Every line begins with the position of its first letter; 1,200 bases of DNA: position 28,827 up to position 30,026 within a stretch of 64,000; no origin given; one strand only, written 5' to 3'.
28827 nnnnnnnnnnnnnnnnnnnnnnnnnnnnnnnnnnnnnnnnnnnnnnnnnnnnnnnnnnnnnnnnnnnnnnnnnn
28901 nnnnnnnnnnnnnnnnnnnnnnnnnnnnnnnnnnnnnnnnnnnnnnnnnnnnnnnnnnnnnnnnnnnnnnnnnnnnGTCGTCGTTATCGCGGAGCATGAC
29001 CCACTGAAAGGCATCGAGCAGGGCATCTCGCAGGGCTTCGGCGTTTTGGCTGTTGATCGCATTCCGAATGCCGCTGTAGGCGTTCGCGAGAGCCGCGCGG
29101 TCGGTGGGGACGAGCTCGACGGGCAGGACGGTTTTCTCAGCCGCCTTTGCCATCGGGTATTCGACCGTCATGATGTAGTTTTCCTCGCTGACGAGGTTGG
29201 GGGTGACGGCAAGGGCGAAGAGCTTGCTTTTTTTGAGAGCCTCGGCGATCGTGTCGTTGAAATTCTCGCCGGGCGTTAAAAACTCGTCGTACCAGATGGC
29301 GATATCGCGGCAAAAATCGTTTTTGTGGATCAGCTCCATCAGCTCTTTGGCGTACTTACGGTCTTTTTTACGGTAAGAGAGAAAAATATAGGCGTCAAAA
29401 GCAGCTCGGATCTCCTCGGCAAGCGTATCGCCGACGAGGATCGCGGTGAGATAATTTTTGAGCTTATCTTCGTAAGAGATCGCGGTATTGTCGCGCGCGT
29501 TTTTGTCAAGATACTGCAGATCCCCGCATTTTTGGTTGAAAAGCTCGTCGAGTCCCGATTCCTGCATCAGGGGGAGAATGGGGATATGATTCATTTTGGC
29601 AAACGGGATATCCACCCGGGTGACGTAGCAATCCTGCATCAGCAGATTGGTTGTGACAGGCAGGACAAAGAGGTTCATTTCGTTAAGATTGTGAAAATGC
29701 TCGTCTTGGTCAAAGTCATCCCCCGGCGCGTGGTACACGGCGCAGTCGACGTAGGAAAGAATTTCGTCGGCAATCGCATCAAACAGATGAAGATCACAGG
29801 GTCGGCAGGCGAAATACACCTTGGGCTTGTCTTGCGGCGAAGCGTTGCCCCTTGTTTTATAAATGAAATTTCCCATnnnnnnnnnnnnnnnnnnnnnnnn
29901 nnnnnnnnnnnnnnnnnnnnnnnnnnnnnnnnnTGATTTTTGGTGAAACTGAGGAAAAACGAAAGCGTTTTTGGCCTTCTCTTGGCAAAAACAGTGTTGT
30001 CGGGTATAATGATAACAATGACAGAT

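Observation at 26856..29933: Stand-alone tandem-TIR / Sel1 / TPR protein inserted between housekeeping operons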

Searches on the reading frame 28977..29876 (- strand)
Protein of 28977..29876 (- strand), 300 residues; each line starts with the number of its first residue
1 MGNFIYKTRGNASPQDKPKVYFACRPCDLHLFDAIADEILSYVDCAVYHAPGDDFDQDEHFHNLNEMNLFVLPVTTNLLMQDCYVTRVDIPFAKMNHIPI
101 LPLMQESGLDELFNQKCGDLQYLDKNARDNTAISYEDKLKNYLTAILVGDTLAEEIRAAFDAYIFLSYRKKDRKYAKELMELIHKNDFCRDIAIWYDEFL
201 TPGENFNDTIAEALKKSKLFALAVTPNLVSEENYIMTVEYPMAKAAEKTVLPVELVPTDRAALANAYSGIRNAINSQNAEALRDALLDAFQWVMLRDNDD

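Call 23: search_solved_structures(query=window:28977-29876:-, max_evalue=10, show_alignments=3)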
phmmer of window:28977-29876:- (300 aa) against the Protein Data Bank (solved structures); distinct sequences matched with E-value up to 10: 6.
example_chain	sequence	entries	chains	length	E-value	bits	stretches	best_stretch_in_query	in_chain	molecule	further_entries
2j67_A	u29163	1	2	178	0.011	18.6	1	151-232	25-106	TOLL LIKE RECEPTOR 10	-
9dso_A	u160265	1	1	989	0.15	14.9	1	153-228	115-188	5'-3' exoribonuclease 2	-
7fcc_A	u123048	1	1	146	0.15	14.9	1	160-270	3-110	Isoform 4 of Interleukin-1 receptor accessory protein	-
8q6v_B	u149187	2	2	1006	0.15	14.9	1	153-228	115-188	5'-3' exoribonuclease 2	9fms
8jch_M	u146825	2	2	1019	0.15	14.9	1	153-228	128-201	5'-3' exoribonuclease 2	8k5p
4om7_A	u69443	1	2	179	0.56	13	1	163-270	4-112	Toll-like receptor 6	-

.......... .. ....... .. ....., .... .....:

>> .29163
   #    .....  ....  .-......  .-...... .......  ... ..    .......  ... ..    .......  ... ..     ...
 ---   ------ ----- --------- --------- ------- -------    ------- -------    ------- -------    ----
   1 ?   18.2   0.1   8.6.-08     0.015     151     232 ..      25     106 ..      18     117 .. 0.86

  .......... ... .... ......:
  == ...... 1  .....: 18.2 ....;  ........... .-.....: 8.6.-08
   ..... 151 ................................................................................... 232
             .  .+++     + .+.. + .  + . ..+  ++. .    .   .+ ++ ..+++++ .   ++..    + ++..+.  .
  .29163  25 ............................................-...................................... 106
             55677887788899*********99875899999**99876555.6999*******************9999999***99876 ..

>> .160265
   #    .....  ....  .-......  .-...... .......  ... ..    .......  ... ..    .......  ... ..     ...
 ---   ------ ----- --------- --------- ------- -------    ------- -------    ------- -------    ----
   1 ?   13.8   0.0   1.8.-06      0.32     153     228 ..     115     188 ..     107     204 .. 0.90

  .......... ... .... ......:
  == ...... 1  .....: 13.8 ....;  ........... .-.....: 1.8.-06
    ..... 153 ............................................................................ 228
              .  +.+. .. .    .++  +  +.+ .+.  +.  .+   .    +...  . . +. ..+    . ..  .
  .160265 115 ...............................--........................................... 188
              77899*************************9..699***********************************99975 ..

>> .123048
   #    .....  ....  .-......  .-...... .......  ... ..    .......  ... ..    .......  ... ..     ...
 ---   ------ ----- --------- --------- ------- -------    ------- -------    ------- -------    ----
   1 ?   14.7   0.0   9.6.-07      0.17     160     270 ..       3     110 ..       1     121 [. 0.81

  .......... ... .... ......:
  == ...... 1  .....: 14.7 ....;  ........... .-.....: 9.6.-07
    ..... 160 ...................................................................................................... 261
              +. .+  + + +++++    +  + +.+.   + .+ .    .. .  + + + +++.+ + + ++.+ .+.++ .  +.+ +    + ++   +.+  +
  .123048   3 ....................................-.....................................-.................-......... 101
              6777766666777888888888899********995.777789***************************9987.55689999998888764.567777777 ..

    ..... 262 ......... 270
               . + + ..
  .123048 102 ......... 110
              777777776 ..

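Call 47: search_protein_representatives(protein=window:29007-29876:-)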
Query: 290 residues. Proteins with E-value up to 0.001 (for the whole library): 2704; up to 1e-10: 2069; up to 1e-30: 1607. The best 150 are listed.
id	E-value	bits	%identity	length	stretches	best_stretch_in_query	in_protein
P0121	3.4e-143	492.8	49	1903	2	13-283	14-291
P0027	8.3e-117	406.2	67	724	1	4-290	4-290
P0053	1.5e-116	405.4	64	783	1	2-289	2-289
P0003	5.3e-116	403.6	64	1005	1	2-289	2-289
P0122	2.5e-113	394.8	63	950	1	1-289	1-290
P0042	6.9e-112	390.1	61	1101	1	1-289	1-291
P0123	2.7e-111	388.1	62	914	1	1-288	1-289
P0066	1.0e-110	386.2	62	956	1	4-289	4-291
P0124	1.5e-110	385.7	62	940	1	3-289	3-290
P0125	1.6e-110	385.6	63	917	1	3-289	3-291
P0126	2.1e-110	385.2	62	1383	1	5-289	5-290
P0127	1.1e-109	382.9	62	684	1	2-281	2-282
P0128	1.5e-109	382.4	60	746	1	1-289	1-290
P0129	2.1e-109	381.9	62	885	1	1-289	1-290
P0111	3.6e-109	381.2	61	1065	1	2-289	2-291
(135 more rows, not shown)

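Call 48: find_related_loci(query=A2, collection=viral_contigs, flank=10000)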
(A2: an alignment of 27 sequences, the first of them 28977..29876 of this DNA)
Query A2 (300 aa) in viral_contigs; peptide patterns used: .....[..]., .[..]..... (x = any residue, [..] = any of these).
58 stretches matched a pattern; 2 encode a relative of the query (tblastn E <= 1e-3); 2 distinct loci.
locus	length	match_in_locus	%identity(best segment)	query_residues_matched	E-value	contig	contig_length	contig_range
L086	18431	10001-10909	49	1-300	4e-97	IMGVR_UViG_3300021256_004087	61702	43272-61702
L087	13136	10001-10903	50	6-300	1e-92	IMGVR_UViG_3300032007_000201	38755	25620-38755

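Call 50: find_related_loci(query=A2, collection=metagenome_contigs, flank=10000)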
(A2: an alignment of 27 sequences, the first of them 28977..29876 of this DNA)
Query A2 (300 aa) in metagenome_contigs; peptide patterns used: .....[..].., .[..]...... (x = any residue, [..] = any of these).
411 stretches matched a pattern; 320 encode a relative of the query (tblastn E <= 1e-3); the best 80 are kept; 80 distinct loci.
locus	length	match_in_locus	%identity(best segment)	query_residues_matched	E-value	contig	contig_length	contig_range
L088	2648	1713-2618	61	1-300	5e-125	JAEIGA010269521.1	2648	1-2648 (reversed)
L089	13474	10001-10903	59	1-300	6e-119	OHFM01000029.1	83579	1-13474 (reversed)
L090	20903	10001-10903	59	1-300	6e-119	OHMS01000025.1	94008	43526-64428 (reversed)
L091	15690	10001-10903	59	1-300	5e-118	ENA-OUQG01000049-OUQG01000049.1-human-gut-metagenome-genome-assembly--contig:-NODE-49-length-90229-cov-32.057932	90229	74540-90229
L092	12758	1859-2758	56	1-299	2e-113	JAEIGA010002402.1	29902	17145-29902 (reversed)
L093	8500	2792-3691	55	3-299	4e-110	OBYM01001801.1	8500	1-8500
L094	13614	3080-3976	58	4-299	3e-110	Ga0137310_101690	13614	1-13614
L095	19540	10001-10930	54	1-299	8e-109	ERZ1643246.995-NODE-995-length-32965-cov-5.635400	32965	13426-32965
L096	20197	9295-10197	57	1-299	6e-108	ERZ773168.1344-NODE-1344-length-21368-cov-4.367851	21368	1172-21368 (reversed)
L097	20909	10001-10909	52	1-300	2e-107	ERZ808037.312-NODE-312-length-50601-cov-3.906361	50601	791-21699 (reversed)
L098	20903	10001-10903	56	1-299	5e-107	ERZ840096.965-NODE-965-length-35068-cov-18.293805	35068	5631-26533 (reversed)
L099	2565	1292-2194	56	1-299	2e-111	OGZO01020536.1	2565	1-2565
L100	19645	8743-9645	56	1-299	5e-107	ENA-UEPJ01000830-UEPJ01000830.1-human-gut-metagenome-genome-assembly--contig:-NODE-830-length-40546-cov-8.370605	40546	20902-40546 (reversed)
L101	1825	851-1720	57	1-288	7e-114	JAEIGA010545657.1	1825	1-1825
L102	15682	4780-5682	56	1-299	4e-107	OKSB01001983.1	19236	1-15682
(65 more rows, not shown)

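Call 53: predict_structure(alignment_id=A2)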
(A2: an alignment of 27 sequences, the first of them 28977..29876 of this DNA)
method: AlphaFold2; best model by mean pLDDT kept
length: 300 residues; sequences in the alignment: 27
mean_pLDDT: 79.2   pTM: 0.51
mean pLDDT of the five models: 79.2, 74.2, 74.0, 72.1, 69.3
residues with pLDDT >= 90: 72; 70-90: 160; 50-70: 41; < 50: 27
segments of 3 or more residues with pLDDT < 50: 149-162, 198-204, 296-300
pLDDT, mean of each block of 10 residues (from residue 1): 81 89 93 95 92 81 89 93 88 83 90 83 76 76 68 41 67 80 71 55 55 71 89 84 85 91 91 88 78 51
secondary structure, 60 per line:
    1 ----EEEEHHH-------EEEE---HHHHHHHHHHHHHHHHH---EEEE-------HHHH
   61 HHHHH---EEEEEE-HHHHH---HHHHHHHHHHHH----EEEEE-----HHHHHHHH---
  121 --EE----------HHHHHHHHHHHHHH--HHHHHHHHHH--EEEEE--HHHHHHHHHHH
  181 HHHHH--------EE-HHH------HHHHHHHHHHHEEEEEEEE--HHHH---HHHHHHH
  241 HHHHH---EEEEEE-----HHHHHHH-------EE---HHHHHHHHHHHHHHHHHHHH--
elements in order: E5-8 E19-22 H26-42 E46-49 H57-65 E69-74 H76-80 H84-95 E100-104 H110-117 H135-148 H151-160 E163-167 H170-185 H206-216 E217-224 H227-230 H234-245 E249-254 H260-266 H279-298
